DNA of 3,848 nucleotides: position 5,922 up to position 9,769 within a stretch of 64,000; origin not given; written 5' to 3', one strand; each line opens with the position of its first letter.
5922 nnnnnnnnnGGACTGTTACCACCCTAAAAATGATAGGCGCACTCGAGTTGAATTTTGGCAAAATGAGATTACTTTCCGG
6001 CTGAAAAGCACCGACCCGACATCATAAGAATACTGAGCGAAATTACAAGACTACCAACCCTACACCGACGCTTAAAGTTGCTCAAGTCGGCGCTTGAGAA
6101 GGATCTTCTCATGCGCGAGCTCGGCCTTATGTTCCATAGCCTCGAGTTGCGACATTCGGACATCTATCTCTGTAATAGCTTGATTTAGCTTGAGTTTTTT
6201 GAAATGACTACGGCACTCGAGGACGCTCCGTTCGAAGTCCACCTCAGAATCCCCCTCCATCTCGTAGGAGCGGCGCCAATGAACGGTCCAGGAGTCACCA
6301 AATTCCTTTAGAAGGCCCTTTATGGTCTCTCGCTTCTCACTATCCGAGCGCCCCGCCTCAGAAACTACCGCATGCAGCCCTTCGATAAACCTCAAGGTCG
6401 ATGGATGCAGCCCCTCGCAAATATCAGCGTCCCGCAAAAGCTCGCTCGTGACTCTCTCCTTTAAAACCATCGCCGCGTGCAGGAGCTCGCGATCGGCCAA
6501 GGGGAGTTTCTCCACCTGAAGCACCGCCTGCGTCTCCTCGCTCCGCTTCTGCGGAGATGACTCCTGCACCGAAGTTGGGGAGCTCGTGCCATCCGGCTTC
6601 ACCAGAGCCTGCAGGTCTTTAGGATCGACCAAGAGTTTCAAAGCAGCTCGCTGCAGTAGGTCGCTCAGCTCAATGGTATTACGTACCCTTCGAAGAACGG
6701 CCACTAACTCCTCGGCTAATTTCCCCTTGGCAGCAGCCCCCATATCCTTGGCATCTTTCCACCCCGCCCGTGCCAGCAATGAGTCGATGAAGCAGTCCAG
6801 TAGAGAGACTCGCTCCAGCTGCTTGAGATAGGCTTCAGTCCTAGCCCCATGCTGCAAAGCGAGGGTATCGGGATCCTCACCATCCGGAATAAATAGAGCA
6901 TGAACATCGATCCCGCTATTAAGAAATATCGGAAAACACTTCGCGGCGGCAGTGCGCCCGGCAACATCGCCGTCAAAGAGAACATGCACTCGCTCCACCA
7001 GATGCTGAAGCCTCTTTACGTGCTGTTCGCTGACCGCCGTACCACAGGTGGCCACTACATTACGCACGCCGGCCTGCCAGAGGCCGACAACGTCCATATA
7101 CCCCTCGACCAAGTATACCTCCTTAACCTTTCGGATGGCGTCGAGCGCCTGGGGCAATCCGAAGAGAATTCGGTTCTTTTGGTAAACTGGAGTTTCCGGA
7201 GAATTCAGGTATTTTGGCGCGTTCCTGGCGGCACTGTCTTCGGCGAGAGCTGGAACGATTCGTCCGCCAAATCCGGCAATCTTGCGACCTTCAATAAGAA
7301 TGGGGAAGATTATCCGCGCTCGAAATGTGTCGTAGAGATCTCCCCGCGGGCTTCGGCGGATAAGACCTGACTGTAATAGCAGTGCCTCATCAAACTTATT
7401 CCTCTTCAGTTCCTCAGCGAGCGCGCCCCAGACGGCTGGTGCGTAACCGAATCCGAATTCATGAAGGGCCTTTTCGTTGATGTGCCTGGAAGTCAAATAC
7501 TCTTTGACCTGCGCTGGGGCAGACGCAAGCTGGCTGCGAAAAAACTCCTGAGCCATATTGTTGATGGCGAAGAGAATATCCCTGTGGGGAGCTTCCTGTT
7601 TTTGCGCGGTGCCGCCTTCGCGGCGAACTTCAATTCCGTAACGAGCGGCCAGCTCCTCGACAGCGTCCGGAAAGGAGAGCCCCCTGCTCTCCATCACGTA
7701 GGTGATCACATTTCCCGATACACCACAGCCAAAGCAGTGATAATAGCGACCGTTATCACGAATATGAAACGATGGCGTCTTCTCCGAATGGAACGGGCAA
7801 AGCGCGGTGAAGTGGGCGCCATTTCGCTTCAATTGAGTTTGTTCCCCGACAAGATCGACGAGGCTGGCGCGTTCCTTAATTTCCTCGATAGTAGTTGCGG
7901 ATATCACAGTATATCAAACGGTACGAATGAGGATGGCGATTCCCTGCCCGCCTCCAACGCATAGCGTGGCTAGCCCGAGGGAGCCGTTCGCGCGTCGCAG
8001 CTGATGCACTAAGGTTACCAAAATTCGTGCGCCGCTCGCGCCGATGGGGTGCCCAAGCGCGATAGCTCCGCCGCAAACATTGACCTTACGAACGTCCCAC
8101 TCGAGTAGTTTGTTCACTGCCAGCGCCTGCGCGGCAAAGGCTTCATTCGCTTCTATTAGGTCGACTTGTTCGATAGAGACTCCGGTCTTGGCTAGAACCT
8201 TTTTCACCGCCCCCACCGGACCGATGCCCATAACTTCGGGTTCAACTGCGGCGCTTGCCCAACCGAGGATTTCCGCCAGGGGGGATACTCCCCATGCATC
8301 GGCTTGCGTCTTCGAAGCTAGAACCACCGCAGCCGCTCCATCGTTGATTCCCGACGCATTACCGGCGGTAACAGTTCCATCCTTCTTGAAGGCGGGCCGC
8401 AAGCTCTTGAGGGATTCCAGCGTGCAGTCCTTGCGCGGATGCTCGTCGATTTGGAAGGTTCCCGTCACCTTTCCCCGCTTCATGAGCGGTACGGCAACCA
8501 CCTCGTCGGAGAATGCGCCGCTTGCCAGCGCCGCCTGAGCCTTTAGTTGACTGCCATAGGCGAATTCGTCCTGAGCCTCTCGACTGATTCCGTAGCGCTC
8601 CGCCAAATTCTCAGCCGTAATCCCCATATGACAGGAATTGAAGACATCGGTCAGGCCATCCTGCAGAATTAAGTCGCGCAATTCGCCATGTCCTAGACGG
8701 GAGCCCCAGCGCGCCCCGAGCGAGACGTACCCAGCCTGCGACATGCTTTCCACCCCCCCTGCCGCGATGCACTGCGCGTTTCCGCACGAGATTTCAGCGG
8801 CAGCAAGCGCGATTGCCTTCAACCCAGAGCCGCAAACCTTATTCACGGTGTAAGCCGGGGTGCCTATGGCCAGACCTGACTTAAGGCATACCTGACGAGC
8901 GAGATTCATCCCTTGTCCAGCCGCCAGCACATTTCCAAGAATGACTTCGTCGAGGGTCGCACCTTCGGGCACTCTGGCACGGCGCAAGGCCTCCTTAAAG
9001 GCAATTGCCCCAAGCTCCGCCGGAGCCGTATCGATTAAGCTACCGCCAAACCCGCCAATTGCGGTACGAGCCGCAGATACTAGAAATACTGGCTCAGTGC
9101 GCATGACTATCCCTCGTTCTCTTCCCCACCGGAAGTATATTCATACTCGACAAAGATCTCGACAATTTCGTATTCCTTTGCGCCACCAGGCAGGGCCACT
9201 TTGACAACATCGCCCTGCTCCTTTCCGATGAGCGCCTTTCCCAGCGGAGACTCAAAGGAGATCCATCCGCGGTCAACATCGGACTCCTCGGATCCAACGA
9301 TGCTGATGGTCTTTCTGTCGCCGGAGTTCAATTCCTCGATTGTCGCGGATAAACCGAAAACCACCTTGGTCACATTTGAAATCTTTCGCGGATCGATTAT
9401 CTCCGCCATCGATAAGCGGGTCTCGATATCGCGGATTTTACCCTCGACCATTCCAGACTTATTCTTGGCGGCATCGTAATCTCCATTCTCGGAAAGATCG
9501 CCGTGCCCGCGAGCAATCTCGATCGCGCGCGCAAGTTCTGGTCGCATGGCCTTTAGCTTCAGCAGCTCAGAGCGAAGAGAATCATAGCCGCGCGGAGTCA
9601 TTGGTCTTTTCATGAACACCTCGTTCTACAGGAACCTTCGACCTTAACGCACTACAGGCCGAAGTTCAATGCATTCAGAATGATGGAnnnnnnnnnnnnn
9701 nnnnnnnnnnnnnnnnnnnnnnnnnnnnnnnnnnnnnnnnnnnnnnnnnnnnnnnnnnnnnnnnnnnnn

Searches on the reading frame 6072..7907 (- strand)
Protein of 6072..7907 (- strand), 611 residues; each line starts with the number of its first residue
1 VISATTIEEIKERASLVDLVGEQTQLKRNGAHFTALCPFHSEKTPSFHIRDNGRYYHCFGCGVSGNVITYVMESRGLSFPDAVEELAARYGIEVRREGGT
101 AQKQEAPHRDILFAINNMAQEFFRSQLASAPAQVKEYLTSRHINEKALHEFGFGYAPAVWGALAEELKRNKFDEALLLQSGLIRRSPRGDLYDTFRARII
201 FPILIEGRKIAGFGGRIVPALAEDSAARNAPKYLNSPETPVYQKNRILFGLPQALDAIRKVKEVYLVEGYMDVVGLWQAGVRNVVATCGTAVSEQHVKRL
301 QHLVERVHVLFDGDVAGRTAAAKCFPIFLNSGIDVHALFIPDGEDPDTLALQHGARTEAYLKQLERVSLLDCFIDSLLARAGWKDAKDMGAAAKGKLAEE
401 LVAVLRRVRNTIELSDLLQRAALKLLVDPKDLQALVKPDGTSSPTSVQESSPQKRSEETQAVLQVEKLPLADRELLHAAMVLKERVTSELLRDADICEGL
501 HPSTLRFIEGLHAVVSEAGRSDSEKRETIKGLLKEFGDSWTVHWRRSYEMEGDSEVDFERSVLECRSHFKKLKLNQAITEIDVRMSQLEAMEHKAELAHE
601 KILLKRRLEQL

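Call 68: search_protein_families(library=pfam, proteins=[window:6072-7907:-], max_evalue=0.0001)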
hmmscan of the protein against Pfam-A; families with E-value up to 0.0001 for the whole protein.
window:6072-7907:- (611 aa): 6 families
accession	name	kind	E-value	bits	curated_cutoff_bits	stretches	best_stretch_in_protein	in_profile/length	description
PF08275.17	DNAG_N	-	5.4e-34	117.5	26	1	122-254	1-127/128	DNA primase catalytic core, N-terminal domain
PF01807.25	Zn_ribbon_DnaG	-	5.9e-34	116.2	24.9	1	3-96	2-95/98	CHC2 zinc finger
PF13155.12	Toprim_2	-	1.5e-18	67.4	22.1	1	265-348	1-86/88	Toprim-like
PF13662.12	Toprim_4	-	1.3e-15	57.8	25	1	263-336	2-82/85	Toprim domain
PF01751.28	Toprim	-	2e-10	41.2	23.1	1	263-327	1-83/96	Toprim domain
PF13362.12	Toprim_3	-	5.3e-08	33.6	27.2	1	264-355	2-94/95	Toprim domain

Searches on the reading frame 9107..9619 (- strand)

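Call 68: search_protein_families(library=pfam, proteins=[window:9107-9619:-], max_evalue=0.0001)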
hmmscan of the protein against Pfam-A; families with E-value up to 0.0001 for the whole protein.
window:9107-9619:- (170 aa): 2 families
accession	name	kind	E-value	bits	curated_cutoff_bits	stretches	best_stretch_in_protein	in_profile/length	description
PF01272.25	GreA_GreB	-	1.9e-24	85.8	26.9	1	84-155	4-75/77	Transcription elongation factor, GreA/GreB, C-term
PF03449.20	GreA_GreB_N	-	3.4e-24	85.3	24.5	1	6-74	2-71/71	Transcription elongation factor, N-terminal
